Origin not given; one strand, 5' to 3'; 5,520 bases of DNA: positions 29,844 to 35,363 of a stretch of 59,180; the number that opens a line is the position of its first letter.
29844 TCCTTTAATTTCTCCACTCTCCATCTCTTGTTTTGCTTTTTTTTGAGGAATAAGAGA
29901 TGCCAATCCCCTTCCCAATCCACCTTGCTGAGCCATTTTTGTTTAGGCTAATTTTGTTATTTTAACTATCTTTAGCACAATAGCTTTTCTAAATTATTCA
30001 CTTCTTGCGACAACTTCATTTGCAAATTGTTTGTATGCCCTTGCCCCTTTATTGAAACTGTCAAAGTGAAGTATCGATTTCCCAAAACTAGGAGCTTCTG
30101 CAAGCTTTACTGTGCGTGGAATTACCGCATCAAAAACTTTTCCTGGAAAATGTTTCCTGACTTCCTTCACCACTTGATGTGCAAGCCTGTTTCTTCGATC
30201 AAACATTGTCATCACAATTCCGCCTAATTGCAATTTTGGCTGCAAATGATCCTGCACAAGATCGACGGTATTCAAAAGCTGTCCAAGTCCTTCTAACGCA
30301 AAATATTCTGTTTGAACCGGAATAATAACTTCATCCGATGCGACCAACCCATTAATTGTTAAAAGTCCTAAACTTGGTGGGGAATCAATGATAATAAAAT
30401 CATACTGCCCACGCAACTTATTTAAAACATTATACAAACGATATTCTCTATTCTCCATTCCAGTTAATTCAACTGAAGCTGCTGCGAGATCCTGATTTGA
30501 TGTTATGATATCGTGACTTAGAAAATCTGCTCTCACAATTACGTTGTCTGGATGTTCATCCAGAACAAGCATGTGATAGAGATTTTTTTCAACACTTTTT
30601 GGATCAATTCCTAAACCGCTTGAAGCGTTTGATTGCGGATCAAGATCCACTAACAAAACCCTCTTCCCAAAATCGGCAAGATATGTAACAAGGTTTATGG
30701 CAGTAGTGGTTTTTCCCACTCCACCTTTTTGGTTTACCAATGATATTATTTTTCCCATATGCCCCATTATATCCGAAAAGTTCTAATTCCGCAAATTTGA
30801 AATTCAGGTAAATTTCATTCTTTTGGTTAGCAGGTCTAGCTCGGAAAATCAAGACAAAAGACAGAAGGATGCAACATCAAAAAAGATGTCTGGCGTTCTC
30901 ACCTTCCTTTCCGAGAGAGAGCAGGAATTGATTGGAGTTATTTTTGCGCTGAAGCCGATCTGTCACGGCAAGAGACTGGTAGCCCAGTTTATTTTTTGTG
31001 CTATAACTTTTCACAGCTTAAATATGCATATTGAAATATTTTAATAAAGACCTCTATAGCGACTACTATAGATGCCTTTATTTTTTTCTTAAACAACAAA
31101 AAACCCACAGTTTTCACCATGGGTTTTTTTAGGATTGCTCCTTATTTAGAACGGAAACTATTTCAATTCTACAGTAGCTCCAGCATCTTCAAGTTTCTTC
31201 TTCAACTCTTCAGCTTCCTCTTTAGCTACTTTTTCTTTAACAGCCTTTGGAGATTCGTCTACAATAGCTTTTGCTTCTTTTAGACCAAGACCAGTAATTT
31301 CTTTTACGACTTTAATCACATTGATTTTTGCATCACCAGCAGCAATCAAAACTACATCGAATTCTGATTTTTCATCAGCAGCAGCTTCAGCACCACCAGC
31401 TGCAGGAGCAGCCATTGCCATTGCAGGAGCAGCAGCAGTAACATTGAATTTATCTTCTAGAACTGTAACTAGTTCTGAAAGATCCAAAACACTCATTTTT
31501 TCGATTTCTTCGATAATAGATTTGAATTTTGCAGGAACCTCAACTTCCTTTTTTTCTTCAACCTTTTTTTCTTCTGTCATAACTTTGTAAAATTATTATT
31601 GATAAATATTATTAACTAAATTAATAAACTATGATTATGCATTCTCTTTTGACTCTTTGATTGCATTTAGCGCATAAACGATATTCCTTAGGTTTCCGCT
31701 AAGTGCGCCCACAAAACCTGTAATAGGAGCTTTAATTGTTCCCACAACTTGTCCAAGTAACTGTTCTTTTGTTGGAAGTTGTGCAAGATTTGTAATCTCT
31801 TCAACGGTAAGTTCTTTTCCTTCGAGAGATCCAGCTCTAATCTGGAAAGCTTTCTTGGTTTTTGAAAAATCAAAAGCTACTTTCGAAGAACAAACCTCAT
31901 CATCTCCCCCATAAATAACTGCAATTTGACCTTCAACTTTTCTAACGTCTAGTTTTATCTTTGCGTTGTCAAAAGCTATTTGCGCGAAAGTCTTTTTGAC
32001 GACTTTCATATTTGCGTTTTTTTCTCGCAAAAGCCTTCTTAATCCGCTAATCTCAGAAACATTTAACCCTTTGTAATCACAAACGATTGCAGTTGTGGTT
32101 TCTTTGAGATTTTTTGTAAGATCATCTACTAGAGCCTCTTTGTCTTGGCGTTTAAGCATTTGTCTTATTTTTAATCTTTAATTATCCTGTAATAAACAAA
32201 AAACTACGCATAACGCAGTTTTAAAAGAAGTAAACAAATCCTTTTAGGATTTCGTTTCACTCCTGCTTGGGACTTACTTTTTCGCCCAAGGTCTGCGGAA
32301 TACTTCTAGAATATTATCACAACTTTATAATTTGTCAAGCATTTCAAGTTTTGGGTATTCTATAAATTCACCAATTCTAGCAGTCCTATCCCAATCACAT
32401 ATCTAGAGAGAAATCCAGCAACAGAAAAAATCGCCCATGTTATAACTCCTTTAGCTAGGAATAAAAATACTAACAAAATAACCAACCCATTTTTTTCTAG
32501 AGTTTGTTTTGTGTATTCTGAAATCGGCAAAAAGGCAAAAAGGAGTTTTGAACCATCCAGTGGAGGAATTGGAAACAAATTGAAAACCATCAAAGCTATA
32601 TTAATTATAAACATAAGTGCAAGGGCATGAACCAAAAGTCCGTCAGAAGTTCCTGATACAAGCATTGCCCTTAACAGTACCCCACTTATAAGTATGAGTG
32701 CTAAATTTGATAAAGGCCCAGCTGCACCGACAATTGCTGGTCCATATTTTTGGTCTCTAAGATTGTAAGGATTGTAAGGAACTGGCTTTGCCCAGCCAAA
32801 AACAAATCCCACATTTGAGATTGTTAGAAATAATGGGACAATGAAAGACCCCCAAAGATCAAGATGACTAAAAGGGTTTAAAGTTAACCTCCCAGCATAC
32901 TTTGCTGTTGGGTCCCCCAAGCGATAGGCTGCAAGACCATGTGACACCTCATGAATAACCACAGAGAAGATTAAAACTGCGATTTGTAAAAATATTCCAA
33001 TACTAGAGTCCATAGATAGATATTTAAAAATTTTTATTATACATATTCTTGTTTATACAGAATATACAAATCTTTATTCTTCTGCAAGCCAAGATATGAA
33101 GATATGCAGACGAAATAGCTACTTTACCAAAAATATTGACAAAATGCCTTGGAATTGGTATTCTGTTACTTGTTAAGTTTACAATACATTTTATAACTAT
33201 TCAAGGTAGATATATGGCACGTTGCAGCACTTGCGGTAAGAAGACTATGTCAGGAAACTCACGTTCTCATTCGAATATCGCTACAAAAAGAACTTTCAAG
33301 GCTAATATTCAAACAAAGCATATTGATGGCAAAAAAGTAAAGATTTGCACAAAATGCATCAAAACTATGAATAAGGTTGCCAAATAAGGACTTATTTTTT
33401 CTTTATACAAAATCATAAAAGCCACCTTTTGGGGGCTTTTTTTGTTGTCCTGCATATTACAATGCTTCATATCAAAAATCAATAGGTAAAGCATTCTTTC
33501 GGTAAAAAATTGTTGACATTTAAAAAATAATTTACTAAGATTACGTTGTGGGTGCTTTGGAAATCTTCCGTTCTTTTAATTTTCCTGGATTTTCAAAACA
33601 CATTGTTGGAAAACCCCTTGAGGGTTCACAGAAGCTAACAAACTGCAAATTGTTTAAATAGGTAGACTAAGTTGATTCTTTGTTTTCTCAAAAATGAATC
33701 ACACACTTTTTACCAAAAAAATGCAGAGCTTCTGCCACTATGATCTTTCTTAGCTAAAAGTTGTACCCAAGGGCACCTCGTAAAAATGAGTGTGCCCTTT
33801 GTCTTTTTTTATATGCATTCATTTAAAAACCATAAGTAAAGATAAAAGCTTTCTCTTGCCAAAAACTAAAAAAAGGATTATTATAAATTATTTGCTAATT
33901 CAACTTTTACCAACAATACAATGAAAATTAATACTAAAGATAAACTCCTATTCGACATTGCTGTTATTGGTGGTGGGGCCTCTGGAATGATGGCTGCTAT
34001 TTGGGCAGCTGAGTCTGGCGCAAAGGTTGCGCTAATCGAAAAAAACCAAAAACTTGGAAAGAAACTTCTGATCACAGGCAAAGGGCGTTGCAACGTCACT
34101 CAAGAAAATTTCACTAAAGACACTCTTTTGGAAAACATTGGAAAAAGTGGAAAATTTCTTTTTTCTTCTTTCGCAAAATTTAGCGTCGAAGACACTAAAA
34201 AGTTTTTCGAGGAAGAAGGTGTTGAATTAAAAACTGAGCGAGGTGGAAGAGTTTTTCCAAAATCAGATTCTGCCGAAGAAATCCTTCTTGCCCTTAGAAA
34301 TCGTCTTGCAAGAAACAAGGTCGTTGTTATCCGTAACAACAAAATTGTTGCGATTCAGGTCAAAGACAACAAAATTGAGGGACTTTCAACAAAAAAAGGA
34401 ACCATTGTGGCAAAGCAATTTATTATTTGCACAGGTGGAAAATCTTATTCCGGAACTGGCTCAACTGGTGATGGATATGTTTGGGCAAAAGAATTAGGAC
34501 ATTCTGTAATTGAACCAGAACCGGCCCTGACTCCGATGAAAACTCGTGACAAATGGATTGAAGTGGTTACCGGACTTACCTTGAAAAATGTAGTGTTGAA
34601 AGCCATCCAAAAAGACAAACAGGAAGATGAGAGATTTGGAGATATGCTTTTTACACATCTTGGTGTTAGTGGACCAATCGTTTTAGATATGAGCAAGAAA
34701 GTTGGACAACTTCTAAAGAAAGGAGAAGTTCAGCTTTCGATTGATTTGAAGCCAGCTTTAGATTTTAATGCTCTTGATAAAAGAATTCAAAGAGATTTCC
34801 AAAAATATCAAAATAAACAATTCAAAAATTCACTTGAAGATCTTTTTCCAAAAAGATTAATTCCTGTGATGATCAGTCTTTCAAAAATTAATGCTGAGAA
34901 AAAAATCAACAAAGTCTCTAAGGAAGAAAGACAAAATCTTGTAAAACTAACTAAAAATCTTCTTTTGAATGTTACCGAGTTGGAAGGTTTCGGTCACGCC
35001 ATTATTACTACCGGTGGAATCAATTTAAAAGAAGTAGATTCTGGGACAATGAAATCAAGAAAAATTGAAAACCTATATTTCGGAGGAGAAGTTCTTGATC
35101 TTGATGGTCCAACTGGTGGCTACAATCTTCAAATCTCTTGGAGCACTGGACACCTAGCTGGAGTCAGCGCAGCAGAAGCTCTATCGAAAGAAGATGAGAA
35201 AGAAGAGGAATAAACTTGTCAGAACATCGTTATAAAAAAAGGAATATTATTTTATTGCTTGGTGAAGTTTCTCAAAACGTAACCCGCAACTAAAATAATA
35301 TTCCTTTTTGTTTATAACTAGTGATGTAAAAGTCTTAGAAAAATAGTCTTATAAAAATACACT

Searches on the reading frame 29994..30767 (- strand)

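Call 89: search_protein_families(library=pfam, proteins=[window:29994-30767:-], max_evalue=0.001)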
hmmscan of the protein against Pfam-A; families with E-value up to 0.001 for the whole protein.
window:29994-30767:- (257 aa): 7 families
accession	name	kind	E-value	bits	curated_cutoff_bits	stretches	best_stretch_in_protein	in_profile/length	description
PF13614.12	AAA_31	-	2.7e-64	216.8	27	1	6-180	2-176/177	AAA domain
PF01656.29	CbiA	-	6.9e-29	100.8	25.4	1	8-232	1-125/125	CobQ/CobB/MinD/ParA nucleotide binding domain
PF09140.17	MipZ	-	3.8e-12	46.5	20.7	1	7-46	2-41/262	ATPase MipZ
PF02374.21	ArsA_ATPase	-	2.5e-10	40.5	24.3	1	10-132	5-135/305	Anion-transporting ATPase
PF00142.24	Fer4_NifH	-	4.9e-10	39.8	25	1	13-50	7-44/271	4Fe-4S iron sulfur cluster binding proteins, NifH/frxC family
PF10609.15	ParA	-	2.2e-08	34.3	27.1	1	6-149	4-141/246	NUBPL iron-transfer P-loop NTPase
PF06564.18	CBP_BcsQ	-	1.4e-07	31.7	21.3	1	7-157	3-151/234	Cellulose biosynthesis protein BcsQ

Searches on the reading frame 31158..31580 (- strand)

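Call 89: search_protein_families(library=pfam, proteins=[window:31158-31580:-], max_evalue=0.001)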
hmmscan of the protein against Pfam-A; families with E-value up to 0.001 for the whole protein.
window:31158-31580:- (140 aa): 2 families
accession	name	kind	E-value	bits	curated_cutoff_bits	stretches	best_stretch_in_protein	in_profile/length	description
PF00542.24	Ribosomal_L12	-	5.8e-29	100.7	25.9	1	74-140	1-67/67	Ribosomal protein L7/L12 C-terminal domain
PF16320.10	Ribosomal_L12_N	-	1.7e-17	63.2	25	1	20-64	3-47/48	Ribosomal protein L7/L12 dimerisation domain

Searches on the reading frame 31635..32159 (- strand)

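Call 89: search_protein_families(library=pfam, proteins=[window:31635-32159:-], max_evalue=0.001)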
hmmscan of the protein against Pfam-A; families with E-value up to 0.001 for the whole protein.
window:31635-32159:- (174 aa): 1 family
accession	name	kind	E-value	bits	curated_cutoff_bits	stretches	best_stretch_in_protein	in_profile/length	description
PF00466.25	Ribosomal_L10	-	8.8e-21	74.3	22.8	1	3-100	2-100/100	Ribosomal protein L10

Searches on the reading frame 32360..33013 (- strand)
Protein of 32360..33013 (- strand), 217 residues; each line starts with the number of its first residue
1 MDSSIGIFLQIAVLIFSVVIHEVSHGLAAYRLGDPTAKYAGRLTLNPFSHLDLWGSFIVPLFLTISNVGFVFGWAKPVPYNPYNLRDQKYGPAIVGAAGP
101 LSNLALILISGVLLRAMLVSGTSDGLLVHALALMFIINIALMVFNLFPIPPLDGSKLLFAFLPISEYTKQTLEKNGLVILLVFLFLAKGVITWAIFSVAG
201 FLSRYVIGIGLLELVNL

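Call 89: search_protein_families(library=pfam, proteins=[window:32360-33013:-], max_evalue=0.001)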
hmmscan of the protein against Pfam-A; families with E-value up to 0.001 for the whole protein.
window:32360-33013:- (217 aa): 1 family
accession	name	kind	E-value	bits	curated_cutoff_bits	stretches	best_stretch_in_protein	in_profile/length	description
PF02163.28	Peptidase_M50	-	8.6e-14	51.8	27.2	1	127-185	159-219/221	Peptidase family M50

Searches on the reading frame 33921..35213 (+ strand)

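Call 89: search_protein_families(library=pfam, proteins=[window:33921-35213:+], max_evalue=0.001)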
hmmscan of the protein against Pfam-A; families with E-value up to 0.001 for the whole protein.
window:33921-35213:+ (430 aa): 11 families
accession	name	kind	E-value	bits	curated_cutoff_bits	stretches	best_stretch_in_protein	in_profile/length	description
PF03486.20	HI0933_like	-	3e-83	279.5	50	1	12-414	2-242/244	HI0933-like protein Rossmann domain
PF22780.1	HI0933_like_1st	-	6.3e-38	130.6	27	1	200-362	1-165/165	HI0933-like protein barrel and H2TH domain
PF12831.13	FAD_oxidored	-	1.7e-13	51.1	27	1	12-172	1-145/416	FAD dependent oxidoreductase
PF01266.30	DAO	-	4.3e-12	46.7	27.9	1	12-46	1-35/353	FAD dependent oxidoreductase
PF01134.28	GIDA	-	8.9e-11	41.9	22.1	1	12-174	1-150/391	Glucose inhibited division protein A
PF07992.20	Pyr_redox_2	-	2.5e-09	37.4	26.1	1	11-175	1-111/291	Pyridine nucleotide-disulphide oxidoreductase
PF00890.30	FAD_binding_2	-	1.5e-08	34.7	20.4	1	12-46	1-35/414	FAD binding domain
PF00070.33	Pyr_redox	-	7.2e-06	26.9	22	0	13-47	2-36/82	Pyridine nucleotide-disulphide oxidoreductase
PF13450.12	NAD_binding_8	-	7.6e-06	26.5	21.9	1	15-46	1-32/68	NAD(P)-binding Rossmann-like domain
PF13738.12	Pyr_redox_3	-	1.8e-05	24.6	30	0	15-44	2-198/305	Pyridine nucleotide-disulphide oxidoreductase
PF01262.27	AlaDh_PNT_C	-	0.00089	19.2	23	0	13-59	31-78/214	Alanine dehydrogenase/PNT, C-terminal domain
